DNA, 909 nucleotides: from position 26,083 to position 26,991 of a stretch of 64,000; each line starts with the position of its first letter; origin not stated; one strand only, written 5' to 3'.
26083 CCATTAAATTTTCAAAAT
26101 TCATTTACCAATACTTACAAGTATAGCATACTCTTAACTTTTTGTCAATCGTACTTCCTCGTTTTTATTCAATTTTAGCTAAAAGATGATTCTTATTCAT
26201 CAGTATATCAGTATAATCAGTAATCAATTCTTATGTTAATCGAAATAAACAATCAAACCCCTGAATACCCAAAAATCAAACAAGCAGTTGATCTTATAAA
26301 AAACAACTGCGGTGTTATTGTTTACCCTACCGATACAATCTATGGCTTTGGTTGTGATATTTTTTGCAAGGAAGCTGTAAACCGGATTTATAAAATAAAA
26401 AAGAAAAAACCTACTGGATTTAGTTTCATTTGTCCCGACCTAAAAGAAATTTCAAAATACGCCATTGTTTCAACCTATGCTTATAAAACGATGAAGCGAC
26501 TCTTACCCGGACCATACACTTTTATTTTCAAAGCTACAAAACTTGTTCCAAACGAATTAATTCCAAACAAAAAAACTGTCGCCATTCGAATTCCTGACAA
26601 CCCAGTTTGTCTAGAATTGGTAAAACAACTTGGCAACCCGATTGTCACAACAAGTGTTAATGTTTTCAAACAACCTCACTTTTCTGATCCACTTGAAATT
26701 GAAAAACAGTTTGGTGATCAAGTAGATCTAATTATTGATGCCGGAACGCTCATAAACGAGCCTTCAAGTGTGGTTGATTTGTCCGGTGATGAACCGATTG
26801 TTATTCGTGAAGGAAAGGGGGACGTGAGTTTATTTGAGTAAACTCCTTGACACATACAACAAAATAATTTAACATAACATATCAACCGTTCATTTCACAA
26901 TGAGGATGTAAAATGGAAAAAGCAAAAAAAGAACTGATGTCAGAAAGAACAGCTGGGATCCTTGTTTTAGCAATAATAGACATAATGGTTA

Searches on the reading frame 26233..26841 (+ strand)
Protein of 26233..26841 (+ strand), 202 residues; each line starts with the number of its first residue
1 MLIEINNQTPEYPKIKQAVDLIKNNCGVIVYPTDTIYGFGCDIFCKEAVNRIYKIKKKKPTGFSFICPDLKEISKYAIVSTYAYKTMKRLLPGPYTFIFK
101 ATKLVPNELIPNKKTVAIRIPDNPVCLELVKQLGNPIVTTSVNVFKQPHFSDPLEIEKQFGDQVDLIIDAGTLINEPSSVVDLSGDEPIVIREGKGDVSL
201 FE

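Call 57: search_protein_families(library=pfam, proteins=[window:26233-26841:+], max_evalue=0.01)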
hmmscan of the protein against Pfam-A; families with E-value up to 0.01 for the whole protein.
window:26233-26841:+ (202 aa): 1 family
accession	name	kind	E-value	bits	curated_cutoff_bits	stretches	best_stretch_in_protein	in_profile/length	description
PF01300.24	Sua5_yciO_yrdC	-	1.8e-55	187.6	25.1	1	27-194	7-178/178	Telomere recombination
